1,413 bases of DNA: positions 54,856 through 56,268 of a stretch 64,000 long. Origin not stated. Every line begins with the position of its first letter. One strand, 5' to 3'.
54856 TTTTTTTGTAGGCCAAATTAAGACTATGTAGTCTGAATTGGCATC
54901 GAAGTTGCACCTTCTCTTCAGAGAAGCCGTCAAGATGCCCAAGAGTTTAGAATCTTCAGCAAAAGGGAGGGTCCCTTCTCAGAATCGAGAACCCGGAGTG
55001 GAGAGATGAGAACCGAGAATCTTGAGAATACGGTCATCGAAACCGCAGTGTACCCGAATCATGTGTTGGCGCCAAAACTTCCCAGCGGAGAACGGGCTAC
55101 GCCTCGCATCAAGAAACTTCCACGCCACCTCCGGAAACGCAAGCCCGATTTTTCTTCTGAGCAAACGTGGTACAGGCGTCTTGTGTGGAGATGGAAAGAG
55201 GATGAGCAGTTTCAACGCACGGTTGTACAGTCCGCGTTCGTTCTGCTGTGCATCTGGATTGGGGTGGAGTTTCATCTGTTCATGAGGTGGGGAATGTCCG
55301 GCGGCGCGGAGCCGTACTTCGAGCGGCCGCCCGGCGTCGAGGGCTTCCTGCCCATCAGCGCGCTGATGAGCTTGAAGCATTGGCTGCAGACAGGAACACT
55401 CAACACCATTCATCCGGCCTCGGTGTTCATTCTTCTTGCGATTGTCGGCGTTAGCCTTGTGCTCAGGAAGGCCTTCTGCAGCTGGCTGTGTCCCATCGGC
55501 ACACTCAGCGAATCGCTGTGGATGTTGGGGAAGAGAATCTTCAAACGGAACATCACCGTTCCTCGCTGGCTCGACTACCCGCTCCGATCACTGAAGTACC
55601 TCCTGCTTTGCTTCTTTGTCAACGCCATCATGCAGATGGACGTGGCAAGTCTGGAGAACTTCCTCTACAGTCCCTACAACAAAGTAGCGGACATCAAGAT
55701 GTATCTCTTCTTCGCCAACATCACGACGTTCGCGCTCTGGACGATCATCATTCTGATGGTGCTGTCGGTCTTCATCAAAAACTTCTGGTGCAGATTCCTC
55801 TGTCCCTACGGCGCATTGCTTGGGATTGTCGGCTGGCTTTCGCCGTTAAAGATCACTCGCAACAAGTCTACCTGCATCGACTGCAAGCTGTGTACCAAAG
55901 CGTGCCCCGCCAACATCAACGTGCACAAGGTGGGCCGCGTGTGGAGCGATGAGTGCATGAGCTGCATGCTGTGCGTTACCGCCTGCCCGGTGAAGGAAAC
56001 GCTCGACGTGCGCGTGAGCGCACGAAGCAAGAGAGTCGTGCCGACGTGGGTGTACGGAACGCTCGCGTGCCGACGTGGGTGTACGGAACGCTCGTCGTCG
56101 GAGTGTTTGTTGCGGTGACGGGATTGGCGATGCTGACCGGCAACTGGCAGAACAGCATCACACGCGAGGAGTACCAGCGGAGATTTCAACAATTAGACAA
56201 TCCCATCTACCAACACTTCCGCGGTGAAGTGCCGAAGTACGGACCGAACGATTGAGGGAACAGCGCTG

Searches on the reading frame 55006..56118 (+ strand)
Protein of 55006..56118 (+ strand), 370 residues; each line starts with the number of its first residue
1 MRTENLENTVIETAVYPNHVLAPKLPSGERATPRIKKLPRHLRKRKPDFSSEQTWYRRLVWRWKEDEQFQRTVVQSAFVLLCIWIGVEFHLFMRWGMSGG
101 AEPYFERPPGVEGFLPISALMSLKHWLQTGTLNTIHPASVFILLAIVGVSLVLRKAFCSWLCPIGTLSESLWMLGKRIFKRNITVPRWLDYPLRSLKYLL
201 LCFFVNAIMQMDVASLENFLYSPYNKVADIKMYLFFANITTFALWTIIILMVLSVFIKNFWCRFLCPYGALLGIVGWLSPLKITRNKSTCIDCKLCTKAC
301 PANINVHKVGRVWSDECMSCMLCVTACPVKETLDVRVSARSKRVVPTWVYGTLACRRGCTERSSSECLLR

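Call 61: search_protein_families(library=pfam, proteins=[window:55006-56118:+], max_evalue=0.001)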
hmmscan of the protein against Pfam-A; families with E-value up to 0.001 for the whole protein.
window:55006-56118:+ (370 aa): 12 families
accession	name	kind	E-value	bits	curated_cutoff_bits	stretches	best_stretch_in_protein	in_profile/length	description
PF12801.12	Fer4_5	-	1.5e-20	73.3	22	2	136-181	2-47/48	4Fe-4S binding domain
PF00037.32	Fer4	-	3.9e-10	39.5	21.1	2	285-303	3-21/24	4Fe-4S binding domain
PF13237.11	Fer4_10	-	1.2e-08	35.2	25.5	1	283-328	2-53/53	4Fe-4S dicluster domain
PF14697.11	Fer4_21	-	9.1e-08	32.6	35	1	286-333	4-57/59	4Fe-4S dicluster domain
PF13746.11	Fer4_18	-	2.1e-06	28.3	27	1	284-328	55-96/114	4Fe-4S dicluster domain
PF12837.12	Fer4_6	-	6.4e-06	26.3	25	1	283-303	2-22/24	4Fe-4S binding domain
PF13187.11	Fer4_9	-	1e-05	25.9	27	1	290-330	2-50/52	4Fe-4S dicluster domain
PF12797.12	Fer4_2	-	2.1e-05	24.6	24.5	1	283-302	3-22/22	4Fe-4S binding domain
PF13183.11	Fer4_8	-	2.5e-05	25.2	27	0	289-303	53-67/68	4Fe-4S dicluster domain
PF12838.12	Fer4_7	-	0.00019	22.3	27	1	289-330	1-51/52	4Fe-4S dicluster domain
PF12800.12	Fer4_4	-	0.00025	21.6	24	0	315-329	2-16/17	4Fe-4S binding domain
PF13484.11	Fer4_16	-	0.00028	22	30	0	290-304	2-16/66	4Fe-4S double cluster binding domain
